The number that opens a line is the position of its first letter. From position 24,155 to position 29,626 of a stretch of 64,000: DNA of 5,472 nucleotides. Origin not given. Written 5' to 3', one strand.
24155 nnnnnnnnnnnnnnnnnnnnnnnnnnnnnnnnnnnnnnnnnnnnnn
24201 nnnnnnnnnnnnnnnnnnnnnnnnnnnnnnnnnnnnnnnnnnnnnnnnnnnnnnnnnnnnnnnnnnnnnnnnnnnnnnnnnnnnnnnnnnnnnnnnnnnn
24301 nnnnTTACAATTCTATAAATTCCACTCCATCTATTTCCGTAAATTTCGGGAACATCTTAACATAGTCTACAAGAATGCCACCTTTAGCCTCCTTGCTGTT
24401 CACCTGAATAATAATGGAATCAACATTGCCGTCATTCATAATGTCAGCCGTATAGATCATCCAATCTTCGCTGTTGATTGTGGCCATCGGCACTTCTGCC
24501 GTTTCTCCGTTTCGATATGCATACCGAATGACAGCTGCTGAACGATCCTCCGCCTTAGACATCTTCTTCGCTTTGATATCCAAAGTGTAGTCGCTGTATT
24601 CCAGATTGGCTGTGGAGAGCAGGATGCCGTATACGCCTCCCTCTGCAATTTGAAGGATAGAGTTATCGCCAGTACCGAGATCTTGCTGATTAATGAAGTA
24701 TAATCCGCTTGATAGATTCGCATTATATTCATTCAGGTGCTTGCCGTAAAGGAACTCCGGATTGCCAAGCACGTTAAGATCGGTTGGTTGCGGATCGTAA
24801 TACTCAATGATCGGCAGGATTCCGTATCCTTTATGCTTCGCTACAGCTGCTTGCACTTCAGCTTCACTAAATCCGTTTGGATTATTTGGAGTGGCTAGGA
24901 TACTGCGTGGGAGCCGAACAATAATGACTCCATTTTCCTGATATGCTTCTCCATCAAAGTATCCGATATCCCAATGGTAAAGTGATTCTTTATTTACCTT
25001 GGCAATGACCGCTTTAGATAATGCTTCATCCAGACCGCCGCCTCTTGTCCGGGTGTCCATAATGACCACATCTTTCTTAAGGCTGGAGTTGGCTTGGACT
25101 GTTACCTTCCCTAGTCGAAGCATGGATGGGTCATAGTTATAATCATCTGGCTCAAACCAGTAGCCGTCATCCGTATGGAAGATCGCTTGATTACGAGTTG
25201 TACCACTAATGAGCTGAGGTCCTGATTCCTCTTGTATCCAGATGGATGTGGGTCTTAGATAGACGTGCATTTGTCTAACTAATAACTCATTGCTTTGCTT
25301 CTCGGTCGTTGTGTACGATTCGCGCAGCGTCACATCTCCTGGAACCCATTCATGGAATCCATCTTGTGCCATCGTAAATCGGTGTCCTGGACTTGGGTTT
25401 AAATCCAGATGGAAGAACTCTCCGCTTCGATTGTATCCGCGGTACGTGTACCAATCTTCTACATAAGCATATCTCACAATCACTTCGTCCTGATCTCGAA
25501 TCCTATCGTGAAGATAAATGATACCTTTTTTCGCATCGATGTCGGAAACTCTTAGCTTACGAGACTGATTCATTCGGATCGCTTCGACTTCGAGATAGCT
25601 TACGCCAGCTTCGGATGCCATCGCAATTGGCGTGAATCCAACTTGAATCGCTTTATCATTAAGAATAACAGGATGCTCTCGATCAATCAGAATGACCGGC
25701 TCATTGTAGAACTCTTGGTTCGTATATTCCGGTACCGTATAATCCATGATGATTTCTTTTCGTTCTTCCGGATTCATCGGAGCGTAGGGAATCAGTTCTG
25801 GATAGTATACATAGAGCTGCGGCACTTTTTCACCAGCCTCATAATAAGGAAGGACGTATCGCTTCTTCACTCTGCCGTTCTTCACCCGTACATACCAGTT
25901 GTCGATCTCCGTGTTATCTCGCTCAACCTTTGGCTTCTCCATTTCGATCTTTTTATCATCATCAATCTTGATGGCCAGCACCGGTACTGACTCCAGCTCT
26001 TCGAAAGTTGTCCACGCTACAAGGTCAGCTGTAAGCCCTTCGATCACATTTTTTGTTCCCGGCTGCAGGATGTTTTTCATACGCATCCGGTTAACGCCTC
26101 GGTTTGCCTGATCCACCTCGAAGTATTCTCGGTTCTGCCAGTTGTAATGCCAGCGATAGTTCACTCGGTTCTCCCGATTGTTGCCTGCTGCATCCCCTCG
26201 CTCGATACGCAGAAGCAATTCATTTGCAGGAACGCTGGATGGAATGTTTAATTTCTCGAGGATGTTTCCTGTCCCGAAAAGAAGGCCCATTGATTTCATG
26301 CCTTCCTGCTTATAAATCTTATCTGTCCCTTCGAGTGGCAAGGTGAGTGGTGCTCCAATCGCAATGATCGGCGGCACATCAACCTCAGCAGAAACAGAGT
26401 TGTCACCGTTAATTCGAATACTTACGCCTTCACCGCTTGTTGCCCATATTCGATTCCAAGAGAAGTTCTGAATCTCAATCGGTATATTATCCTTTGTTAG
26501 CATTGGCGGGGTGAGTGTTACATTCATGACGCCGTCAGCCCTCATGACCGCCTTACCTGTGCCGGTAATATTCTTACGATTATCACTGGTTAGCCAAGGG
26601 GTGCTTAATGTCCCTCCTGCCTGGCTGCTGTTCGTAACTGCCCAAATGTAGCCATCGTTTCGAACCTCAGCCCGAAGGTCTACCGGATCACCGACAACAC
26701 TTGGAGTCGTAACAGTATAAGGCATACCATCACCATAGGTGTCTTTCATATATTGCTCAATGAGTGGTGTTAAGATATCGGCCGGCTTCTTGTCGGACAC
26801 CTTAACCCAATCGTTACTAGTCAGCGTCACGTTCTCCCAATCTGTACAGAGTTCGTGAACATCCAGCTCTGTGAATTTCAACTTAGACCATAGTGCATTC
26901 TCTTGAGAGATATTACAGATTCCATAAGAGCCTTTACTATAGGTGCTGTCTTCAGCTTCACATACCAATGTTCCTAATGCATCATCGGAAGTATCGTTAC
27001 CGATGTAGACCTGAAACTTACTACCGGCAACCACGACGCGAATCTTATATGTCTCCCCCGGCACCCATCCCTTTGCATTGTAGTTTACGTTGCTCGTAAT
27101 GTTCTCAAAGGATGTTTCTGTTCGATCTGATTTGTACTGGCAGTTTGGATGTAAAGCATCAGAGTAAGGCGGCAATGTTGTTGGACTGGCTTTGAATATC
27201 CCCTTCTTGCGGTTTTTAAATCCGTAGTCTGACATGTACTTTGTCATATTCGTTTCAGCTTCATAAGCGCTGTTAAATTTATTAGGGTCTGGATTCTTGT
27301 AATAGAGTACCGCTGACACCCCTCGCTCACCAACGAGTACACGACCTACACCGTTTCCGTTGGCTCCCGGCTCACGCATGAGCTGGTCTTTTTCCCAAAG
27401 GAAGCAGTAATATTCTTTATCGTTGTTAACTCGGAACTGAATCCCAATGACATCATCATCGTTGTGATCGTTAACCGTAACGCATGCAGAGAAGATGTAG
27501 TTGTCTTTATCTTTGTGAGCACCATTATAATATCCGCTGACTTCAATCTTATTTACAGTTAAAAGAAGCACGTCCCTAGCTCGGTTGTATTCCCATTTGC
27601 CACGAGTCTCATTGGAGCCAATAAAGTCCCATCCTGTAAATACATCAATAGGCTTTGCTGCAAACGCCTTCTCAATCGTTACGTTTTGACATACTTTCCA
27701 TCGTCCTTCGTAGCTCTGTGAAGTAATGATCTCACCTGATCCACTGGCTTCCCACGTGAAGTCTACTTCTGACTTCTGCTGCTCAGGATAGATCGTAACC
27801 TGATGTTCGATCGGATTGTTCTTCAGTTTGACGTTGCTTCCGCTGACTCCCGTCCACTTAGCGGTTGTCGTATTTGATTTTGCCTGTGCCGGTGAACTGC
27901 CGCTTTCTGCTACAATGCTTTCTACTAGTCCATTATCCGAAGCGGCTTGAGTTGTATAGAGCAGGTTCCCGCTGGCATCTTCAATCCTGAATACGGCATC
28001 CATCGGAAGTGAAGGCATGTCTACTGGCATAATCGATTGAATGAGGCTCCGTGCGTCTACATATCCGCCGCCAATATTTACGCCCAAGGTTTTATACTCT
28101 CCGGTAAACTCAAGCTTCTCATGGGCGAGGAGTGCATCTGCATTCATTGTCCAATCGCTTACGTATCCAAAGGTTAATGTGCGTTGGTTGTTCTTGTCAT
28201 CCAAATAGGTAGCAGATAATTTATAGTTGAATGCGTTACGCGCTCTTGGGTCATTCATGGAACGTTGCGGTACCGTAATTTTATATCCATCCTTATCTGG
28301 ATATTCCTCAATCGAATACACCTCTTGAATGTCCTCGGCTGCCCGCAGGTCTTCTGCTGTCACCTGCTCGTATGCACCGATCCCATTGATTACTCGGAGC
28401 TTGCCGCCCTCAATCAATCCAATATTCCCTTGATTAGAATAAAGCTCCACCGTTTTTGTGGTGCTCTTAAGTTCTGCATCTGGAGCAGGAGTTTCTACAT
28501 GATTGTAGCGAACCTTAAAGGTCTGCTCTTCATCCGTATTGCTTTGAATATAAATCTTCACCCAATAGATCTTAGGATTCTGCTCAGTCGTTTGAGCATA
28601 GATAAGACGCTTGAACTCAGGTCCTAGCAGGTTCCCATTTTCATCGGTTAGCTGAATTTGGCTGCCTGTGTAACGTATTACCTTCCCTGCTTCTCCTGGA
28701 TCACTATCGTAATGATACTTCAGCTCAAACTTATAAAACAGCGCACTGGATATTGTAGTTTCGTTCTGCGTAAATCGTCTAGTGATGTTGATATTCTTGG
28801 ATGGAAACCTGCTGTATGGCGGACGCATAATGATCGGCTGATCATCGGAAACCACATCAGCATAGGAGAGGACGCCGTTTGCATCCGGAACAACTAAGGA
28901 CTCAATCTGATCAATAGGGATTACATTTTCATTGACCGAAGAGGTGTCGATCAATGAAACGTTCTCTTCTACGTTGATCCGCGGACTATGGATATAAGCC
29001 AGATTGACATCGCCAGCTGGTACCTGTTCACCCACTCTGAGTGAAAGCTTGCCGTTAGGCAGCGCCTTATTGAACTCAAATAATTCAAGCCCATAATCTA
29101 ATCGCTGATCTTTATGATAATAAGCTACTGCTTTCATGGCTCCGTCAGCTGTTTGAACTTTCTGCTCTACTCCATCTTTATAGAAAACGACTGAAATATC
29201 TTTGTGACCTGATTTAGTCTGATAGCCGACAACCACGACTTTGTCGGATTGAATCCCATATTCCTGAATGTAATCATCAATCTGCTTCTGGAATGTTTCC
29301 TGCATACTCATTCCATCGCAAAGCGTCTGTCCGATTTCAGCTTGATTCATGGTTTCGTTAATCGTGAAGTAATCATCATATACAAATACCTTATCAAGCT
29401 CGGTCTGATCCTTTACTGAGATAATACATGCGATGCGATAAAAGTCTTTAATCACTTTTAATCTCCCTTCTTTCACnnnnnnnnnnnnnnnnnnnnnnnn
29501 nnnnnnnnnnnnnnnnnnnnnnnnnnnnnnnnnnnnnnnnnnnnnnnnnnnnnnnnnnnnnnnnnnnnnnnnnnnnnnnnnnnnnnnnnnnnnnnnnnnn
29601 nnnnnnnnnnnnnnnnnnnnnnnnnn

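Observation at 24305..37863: Two adjacent giant genes (2787 and 1723 aa) share a repeated lectin-like block; the larger carries PA14 and Big_2 domains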

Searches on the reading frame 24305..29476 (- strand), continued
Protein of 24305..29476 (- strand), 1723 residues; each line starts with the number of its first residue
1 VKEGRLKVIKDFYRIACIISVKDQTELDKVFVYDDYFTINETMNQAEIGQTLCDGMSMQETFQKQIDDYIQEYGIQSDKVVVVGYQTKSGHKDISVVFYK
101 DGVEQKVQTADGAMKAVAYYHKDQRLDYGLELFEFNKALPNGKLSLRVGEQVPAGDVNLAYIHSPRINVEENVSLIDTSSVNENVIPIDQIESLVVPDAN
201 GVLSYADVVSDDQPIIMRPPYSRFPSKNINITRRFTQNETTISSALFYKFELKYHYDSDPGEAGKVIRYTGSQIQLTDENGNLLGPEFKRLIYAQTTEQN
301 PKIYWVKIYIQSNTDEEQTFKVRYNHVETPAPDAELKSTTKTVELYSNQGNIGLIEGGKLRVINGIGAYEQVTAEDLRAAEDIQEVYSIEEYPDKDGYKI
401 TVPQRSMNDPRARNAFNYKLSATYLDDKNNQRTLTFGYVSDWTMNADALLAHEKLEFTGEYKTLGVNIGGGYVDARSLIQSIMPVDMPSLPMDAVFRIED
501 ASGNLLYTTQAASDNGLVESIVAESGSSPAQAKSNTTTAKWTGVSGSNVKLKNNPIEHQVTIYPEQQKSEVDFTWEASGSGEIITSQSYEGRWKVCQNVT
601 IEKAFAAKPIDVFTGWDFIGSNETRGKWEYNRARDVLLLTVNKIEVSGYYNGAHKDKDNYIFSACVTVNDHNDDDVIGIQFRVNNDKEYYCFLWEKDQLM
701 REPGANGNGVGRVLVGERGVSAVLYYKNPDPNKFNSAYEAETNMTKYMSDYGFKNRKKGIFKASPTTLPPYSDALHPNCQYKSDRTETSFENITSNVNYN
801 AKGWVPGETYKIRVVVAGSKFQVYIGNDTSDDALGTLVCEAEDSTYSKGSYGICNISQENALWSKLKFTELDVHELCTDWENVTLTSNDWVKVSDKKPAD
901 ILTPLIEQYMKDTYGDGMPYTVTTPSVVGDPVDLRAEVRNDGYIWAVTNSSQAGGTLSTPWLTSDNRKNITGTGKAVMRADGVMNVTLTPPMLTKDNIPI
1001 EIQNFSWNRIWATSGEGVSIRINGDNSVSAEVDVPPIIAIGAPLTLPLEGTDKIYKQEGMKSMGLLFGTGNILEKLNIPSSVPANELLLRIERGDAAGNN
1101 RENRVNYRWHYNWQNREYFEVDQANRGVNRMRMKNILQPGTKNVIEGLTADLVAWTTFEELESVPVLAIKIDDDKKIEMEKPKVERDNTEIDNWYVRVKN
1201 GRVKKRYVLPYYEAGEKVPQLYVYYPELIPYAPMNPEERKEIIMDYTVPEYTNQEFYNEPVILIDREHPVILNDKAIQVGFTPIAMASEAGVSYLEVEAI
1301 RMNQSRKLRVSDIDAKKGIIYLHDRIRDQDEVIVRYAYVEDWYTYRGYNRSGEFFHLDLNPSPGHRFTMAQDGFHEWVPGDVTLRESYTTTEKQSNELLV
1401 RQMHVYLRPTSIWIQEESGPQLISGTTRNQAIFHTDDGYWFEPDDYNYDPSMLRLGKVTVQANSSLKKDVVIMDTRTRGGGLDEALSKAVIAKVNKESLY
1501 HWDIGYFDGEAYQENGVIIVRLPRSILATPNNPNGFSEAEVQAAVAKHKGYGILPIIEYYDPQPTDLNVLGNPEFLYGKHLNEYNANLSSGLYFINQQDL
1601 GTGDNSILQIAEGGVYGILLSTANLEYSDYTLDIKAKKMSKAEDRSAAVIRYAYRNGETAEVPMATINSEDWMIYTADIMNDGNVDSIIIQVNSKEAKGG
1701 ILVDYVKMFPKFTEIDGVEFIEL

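Call 53: find_encoding_contigs(protein=P0018, flank=10000, max_places=2)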
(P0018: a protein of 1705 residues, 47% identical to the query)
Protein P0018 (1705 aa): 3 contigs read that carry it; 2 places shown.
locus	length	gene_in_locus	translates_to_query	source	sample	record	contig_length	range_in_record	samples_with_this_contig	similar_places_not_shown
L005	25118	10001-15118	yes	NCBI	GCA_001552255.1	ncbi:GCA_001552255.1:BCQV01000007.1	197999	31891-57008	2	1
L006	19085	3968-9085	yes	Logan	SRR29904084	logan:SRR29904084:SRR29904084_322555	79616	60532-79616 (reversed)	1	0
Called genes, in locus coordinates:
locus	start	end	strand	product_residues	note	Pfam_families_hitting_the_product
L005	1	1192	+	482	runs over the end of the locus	-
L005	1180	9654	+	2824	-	PF02369:Big_1 (faint), PF07691:PA14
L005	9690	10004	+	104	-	-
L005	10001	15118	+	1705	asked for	PF05735:TSP_C (faint)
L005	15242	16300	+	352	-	-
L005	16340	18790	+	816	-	-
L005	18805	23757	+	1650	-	PF00092:VWA, PF25106:VWA_4 (weak)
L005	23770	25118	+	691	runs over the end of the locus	-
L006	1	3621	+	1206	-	?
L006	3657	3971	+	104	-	-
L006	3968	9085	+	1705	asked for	PF05735:TSP_C (faint)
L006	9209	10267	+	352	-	-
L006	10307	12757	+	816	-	-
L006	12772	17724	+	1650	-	PF00092:VWA, PF25106:VWA_4 (weak)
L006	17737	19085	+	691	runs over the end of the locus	-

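Call 78: find_related_loci(query=A2, collection=genome_contigs, flank=10000)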
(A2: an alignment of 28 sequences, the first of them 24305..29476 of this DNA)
Query A2 (1723 aa) in genome_contigs; peptide patterns used: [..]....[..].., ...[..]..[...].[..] (x = any residue, [..] = any of these).
27 stretches matched a pattern; 3 encode a relative of the query (tblastn E <= 1e-3); 3 distinct loci.
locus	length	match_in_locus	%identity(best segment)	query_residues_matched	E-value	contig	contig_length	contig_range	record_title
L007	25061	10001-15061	47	14-1712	0e+0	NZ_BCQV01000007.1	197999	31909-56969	Alicyclobacillus shizuokensis NBRC 103103, whole genome shotgun sequence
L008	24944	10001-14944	41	124-1715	0e+0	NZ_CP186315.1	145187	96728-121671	Bacillus thuringiensis strain lyx16 plasmid p1, complete sequence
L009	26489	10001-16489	38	135-1563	0e+0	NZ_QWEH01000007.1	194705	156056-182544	Oceanobacillus profundus strain DSM 18246 NODE_7_length_194705_cov_76.5659, whole genome shotgun sequence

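Call 79: search_dna_similar(query=window:24305-29476:-, collection=plasmids, mode=protein, max_rows=15)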
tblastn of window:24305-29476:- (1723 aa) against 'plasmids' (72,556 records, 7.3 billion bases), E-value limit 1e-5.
Records with a match: 26; places in all: 27; records where one place covers at least 80% of the query: 9.
Best place of each record, by identity: <60% 26.
By first word of the organism name: Bacillus 19; Clostridium 5; Paenibacillus 1; Cytobacillus 1.
By predicted mobility (MOB-suite, as given by PLSDB): non-mobilizable 25; mobilizable 1.
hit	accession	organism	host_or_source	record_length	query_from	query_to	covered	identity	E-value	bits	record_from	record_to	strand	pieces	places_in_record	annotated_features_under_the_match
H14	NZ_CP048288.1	Paenibacillus rhizovicinus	cell culture,rhizosphere soil of tomato ...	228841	115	1561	84%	49.2%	0e+0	1399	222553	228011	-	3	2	hypothetical protein (x2) | Ig-like domain-containing protein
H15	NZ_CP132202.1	Bacillus thuringiensis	Coprinus comatus,whole organism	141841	124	1715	92%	41.2%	0e+0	1234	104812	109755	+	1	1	hypothetical protein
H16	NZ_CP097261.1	Bacillus thuringiensis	pure culture,surface soil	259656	124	1708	92%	41.3%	0e+0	1238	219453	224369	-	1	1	hypothetical protein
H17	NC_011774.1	Bacillus cereus G9842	-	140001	124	1715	92%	41.0%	0e+0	1236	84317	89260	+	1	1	hypothetical protein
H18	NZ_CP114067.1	Bacillus halotolerans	mixed culture,Sweet potato rhizosphere ...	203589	129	1710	92%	40.7%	4e-134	1210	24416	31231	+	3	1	hypothetical protein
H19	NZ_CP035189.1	Bacillus licheniformis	cell culture,food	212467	129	1710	92%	40.3%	8e-139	1207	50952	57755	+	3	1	hypothetical protein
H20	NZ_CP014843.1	Bacillus licheniformis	single cell,Korean soybean paste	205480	129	1710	92%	40.3%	2e-138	1208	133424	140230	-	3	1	hypothetical protein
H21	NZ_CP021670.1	Bacillus licheniformis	cell culture,food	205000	129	1710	92%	40.3%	2e-138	1208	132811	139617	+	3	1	hypothetical protein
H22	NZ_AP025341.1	Bacillus paralicheniformis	-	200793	130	1710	92%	40.2%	1e-138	1213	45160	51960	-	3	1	hypothetical protein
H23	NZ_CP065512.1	Cytobacillus oceanisediminis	Soil in kangaroo area of zoo,cell ...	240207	1306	1559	15%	34.8%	3e-27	129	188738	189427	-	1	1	hypothetical protein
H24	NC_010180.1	Bacillus mycoides KBAB4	-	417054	1304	1559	15%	34.4%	9e-27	127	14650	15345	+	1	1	hypothetical protein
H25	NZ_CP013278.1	Bacillus thuringiensis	Vectobac,bacterial clone,Commercial ...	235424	1304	1559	15%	33.7%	4e-28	132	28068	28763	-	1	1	hypothetical protein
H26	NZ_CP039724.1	Bacillus thuringiensis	whole organism,soil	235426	1304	1559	15%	33.7%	4e-28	132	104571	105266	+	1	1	hypothetical protein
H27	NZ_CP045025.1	Bacillus thuringiensis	whole organism,soil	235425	1304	1559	15%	33.7%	4e-28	132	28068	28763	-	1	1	hypothetical protein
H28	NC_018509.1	Bacillus thuringiensis HD-789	-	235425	1304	1559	15%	33.7%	4e-28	132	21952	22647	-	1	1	hypothetical protein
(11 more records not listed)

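Call 84: search_protein_families(library=ncbifam, proteins=[window:24305-29476:-], max_evalue=0.01)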
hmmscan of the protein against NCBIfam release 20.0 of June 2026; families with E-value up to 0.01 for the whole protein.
window:24305-29476:- (1723 aa): 0 families

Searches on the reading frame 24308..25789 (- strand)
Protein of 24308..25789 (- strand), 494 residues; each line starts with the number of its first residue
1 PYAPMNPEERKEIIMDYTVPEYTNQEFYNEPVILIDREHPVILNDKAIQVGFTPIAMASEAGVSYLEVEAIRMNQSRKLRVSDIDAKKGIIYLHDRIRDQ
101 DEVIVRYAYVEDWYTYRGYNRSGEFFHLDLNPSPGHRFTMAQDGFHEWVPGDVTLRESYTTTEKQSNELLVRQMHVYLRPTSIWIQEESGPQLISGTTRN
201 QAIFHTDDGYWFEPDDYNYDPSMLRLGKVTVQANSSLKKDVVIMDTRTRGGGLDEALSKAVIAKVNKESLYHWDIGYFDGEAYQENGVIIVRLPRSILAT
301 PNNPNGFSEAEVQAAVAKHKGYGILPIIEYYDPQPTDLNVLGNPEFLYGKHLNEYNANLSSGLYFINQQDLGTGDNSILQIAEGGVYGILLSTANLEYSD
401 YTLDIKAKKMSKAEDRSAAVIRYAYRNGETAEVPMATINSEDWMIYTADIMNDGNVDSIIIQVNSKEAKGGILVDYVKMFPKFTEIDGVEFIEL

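Call 40: search_protein_families(library=pfam, proteins=[window:24308-25789:-], max_evalue=5)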
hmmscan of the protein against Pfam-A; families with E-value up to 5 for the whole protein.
window:24308-25789:- (494 aa): 2 families
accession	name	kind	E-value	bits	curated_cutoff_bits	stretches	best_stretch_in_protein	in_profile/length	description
PF00827.22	Ribosomal_L15e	-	0.089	12.9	27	1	13-49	114-148/191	Ribosomal L15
PF24609.1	IQ_SCN5A_C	-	0.097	12.7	27.7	1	412-427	6-21/35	SCN5A-like, C-terminal IQ motif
